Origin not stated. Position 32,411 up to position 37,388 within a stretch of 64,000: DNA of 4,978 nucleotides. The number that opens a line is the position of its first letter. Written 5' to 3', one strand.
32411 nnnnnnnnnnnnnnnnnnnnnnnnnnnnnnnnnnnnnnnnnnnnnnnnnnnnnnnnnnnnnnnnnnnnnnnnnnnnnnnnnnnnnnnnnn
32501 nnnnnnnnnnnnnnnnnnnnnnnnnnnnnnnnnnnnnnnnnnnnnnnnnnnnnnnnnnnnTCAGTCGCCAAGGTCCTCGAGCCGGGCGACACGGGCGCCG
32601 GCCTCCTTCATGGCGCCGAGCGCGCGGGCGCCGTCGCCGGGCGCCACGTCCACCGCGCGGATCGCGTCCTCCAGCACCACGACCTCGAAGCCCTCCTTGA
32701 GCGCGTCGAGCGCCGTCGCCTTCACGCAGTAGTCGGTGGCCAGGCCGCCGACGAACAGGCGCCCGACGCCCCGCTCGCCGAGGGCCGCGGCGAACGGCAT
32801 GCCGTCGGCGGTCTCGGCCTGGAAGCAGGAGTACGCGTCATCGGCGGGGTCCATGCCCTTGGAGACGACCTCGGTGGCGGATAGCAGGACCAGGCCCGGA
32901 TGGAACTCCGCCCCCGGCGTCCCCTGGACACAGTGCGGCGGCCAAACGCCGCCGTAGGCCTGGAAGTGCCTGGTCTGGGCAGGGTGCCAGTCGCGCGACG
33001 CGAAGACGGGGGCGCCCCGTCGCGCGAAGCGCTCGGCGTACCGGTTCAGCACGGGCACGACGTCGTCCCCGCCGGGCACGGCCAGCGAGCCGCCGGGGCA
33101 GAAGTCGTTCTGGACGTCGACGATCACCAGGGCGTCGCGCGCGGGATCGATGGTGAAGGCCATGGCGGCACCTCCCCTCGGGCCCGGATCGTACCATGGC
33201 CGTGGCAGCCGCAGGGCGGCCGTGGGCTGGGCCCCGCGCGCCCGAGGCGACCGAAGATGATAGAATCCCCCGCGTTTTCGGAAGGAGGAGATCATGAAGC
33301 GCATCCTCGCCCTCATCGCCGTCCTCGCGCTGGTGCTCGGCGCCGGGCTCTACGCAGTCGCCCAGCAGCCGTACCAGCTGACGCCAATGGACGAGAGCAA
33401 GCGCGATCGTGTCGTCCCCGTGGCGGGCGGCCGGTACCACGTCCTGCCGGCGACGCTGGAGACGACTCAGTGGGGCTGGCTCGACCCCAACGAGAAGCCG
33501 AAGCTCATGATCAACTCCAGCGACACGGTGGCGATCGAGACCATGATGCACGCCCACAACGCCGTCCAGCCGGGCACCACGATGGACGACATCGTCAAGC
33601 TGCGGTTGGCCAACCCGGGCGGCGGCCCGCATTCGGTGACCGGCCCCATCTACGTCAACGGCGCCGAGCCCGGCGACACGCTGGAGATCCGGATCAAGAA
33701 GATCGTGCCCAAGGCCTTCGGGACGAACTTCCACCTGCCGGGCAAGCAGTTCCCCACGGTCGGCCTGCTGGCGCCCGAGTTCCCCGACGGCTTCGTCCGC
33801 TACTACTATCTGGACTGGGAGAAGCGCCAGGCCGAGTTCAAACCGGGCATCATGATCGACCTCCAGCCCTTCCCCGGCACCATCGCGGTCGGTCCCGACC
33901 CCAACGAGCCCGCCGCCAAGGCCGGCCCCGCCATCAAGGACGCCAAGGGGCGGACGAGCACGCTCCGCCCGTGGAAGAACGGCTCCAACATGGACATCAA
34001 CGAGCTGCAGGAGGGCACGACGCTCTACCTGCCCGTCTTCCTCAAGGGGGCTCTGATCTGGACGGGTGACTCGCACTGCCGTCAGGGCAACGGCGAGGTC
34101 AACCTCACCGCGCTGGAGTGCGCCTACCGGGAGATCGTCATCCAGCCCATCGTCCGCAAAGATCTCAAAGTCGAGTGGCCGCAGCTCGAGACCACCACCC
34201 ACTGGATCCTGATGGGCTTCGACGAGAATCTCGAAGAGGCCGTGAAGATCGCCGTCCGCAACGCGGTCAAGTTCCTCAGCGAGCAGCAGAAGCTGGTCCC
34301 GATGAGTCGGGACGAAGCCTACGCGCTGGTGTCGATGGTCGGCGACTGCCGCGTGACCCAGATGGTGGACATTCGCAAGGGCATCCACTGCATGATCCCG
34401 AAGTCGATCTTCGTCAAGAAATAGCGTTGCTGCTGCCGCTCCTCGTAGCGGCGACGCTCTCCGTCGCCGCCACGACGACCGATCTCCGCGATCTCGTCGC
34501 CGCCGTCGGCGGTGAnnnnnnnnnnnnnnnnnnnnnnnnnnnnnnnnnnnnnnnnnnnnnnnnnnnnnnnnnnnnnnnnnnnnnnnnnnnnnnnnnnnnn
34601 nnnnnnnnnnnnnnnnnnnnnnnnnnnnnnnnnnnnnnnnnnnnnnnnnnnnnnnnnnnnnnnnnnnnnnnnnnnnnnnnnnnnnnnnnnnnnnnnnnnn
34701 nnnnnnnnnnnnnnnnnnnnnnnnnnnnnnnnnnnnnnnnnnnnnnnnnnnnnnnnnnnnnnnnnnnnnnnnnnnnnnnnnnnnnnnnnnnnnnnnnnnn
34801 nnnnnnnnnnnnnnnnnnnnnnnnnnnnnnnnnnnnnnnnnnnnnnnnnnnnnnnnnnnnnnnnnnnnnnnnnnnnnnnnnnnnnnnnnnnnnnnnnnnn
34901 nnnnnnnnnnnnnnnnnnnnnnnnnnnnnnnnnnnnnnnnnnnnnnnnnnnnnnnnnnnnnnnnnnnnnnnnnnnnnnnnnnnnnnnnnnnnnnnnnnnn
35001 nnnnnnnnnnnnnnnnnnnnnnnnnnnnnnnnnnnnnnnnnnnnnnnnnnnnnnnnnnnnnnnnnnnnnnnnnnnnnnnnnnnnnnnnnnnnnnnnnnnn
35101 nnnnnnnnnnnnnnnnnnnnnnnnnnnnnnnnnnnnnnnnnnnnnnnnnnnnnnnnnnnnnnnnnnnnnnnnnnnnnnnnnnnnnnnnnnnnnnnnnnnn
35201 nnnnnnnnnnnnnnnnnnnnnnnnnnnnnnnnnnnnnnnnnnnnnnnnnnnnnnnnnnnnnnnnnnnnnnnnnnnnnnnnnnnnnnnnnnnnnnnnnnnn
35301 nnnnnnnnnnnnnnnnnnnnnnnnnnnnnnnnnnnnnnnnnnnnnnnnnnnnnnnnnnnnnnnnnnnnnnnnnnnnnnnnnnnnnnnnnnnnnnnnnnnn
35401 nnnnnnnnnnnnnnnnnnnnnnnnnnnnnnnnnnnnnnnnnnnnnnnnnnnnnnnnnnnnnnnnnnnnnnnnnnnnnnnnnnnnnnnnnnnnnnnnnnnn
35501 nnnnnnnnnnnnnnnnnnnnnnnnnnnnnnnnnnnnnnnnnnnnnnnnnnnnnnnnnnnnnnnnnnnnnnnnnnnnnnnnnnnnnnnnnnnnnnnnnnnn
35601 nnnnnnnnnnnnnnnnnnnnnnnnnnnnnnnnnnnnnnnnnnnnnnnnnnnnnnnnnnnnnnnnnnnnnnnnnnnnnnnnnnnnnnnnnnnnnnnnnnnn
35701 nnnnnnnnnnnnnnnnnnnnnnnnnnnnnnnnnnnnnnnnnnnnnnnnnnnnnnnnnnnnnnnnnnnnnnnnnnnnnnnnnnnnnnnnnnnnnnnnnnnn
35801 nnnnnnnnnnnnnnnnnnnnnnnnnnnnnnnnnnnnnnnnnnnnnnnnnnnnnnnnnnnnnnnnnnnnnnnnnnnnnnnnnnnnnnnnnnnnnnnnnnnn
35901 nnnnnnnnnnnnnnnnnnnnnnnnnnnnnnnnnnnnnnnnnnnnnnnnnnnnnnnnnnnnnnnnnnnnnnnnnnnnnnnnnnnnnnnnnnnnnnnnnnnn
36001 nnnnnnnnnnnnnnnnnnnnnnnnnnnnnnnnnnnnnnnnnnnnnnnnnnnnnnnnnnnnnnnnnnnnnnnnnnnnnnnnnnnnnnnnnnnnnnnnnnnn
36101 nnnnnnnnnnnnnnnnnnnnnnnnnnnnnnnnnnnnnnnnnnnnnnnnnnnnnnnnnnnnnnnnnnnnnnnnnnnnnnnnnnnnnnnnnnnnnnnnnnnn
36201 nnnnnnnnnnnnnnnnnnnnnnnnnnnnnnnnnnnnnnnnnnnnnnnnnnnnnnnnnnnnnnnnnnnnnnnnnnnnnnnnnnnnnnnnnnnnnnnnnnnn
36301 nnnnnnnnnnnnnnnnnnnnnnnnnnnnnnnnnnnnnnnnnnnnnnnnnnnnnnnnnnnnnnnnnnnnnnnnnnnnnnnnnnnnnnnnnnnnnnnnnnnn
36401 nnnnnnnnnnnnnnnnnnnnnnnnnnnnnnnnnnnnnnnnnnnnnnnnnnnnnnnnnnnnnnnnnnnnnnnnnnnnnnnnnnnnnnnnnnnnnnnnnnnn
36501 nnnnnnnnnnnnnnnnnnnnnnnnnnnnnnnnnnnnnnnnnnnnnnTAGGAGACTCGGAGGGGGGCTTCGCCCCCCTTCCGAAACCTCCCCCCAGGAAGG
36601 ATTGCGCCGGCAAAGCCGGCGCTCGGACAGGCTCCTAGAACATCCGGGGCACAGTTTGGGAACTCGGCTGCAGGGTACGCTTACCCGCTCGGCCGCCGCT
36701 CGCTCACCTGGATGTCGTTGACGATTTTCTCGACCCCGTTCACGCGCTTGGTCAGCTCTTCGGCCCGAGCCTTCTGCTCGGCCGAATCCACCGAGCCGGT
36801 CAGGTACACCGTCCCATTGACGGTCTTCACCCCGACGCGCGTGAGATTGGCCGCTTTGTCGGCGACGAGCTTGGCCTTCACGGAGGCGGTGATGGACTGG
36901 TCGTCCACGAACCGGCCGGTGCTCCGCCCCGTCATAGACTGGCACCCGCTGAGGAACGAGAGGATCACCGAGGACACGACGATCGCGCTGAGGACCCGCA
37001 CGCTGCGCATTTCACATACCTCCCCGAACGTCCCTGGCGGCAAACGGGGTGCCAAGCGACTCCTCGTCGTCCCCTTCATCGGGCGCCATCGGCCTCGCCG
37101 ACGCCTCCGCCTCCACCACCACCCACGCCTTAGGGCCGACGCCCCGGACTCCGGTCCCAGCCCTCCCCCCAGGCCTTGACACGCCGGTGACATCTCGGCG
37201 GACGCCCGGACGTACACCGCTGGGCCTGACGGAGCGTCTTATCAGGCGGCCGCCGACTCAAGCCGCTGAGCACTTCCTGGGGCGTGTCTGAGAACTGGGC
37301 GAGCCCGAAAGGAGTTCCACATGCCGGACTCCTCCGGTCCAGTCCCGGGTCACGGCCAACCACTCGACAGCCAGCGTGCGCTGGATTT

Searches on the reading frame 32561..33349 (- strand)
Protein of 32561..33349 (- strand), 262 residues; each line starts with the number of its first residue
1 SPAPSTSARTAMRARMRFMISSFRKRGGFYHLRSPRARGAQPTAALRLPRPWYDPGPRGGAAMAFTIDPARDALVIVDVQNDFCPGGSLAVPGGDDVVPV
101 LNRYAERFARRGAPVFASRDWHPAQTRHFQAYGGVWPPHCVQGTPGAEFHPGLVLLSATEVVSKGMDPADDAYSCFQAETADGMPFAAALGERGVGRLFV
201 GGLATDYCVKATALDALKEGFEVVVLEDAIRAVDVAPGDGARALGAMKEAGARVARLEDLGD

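Call 51: search_protein_families(library=pfam, proteins=[window:32561-33349:-], max_evalue=0.00001)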
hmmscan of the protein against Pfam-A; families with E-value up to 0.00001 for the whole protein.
window:32561-33349:- (262 aa): 1 family
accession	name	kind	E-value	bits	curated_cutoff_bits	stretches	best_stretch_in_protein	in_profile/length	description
PF00857.26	Isochorismatase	-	9.7e-33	114.1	27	1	73-258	2-174/175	Isochorismatase domain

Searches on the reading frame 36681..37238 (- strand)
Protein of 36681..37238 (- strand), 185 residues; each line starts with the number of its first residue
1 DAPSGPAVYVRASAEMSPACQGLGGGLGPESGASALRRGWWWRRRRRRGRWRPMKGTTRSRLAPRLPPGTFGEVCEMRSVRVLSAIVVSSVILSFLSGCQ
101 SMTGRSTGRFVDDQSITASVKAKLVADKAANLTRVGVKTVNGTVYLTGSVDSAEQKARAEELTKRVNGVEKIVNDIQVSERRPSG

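Call 51: search_protein_families(library=pfam, proteins=[window:36681-37238:-], max_evalue=0.00001)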
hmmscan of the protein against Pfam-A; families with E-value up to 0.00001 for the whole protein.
window:36681-37238:- (185 aa): 1 family
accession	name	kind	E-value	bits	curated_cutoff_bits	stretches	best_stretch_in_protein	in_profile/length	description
PF04972.22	BON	-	3.5e-17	62.9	27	1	112-179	1-68/69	BON domain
